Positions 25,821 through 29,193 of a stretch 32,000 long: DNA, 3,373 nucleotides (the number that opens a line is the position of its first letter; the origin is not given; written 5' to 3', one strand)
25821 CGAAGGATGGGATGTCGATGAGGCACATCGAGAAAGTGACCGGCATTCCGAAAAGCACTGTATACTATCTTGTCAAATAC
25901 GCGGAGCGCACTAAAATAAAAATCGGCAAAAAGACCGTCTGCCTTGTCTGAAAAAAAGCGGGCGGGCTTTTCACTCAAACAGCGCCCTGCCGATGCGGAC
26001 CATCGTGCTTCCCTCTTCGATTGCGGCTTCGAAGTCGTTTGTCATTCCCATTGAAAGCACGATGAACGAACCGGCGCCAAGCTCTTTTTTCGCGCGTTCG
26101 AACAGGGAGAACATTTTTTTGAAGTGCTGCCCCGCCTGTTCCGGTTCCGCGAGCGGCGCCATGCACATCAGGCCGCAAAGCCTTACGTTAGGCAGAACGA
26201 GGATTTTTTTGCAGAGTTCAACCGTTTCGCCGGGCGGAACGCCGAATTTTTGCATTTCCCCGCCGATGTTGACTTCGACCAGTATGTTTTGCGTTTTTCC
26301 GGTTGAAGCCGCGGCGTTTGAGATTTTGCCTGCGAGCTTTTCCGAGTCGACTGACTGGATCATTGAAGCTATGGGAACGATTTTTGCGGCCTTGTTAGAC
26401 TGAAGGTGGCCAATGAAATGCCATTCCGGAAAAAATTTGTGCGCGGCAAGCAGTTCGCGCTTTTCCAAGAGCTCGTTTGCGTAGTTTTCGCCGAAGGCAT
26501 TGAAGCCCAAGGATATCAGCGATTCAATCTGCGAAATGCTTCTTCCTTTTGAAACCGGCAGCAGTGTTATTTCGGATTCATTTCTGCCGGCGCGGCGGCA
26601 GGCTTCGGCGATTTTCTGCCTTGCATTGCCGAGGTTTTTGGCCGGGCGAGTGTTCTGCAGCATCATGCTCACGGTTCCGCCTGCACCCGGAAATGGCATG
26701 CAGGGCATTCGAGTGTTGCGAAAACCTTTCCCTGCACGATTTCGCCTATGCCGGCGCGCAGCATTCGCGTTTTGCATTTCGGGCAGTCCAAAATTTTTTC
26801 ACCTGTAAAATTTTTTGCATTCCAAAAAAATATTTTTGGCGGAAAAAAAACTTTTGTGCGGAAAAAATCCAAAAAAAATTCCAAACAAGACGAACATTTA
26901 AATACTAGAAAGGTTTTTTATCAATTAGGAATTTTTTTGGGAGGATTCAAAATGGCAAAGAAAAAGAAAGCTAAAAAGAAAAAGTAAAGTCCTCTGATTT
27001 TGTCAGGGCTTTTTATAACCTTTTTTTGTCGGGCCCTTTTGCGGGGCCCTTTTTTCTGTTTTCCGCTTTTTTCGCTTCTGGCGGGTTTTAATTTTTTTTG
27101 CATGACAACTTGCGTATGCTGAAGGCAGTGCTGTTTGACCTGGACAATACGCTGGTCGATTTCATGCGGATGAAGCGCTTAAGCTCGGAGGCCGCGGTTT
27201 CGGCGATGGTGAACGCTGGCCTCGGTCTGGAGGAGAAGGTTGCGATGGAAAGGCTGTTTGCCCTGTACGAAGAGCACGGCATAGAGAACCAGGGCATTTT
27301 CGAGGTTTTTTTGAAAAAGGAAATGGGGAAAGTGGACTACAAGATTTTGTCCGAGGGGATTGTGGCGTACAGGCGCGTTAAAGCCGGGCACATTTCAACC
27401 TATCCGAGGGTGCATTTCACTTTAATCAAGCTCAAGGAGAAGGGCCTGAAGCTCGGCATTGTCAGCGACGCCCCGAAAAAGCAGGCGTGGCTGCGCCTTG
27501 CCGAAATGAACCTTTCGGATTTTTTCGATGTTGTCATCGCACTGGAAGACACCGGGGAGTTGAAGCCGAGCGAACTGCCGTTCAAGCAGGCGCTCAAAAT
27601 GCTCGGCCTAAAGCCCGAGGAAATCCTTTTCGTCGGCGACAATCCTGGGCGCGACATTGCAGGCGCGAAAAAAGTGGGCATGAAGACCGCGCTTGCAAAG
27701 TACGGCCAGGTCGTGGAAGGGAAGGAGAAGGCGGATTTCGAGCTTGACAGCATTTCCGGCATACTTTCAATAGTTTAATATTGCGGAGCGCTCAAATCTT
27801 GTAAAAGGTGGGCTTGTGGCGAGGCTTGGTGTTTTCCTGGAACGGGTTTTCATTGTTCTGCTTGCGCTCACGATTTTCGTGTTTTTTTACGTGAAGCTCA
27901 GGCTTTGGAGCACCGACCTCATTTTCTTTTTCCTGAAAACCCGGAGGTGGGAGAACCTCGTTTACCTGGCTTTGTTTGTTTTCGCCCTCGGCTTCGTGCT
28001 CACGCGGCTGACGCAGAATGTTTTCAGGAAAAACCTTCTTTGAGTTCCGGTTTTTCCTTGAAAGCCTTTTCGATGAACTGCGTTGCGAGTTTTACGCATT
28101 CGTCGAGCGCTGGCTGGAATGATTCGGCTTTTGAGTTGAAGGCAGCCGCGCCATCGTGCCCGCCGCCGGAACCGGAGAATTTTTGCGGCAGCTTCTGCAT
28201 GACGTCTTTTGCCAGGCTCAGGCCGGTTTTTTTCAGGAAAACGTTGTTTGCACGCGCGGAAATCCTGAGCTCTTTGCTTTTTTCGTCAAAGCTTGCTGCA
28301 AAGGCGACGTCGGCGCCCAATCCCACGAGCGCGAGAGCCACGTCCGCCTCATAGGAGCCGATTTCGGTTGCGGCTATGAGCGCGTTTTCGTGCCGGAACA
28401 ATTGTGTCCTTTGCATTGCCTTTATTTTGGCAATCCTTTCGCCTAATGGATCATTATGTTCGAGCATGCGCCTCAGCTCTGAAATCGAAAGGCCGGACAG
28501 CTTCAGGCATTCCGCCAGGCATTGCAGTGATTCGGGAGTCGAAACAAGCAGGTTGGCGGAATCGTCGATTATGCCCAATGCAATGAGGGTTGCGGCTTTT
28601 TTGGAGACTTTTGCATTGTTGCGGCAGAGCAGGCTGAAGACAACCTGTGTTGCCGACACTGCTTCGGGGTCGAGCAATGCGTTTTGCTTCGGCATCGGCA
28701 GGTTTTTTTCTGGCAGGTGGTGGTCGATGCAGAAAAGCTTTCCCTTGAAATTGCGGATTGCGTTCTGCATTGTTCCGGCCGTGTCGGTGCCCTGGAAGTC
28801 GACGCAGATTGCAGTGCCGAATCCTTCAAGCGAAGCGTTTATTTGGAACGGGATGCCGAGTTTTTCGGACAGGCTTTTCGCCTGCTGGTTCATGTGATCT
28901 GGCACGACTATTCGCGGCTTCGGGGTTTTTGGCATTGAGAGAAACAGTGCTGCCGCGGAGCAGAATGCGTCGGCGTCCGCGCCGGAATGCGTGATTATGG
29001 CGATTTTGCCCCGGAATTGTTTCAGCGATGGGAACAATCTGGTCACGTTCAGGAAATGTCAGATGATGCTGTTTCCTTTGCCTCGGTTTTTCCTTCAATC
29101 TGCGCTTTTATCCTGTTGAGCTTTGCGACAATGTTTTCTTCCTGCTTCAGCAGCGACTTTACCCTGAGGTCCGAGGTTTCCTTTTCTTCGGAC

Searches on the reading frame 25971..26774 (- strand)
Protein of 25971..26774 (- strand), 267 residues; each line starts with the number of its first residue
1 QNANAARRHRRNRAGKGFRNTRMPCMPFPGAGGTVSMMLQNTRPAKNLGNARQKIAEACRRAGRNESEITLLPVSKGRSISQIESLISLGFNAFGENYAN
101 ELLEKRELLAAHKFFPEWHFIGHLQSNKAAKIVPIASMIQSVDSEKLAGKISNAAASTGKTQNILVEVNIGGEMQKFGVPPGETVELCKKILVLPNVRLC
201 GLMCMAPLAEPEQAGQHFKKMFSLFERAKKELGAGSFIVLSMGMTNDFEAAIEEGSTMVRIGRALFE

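Call 88: search_protein_families(library=pfam, proteins=[window:25971-26774:-], max_evalue=0.001)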
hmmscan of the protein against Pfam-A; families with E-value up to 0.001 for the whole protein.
window:25971-26774:- (267 aa): 1 family
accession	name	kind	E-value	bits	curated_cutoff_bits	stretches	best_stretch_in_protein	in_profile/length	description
PF01168.26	Ala_racemase_N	-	2.1e-18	67.3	24.1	1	74-266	26-216/220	Alanine racemase, N-terminal domain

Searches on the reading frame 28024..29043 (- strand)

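Call 88: search_protein_families(library=pfam, proteins=[window:28024-29043:-], max_evalue=0.001)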
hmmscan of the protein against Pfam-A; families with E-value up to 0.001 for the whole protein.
window:28024-29043:- (339 aa): 2 families
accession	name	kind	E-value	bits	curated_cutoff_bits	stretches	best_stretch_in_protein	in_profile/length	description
PF01368.27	DHH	-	1.2e-14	55.1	28.1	1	13-158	1-125/125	DHH family, N-terminal domain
PF02272.25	DHHA1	-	2.1e-06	28.6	25.9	1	250-325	36-101/102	DHHA1 domain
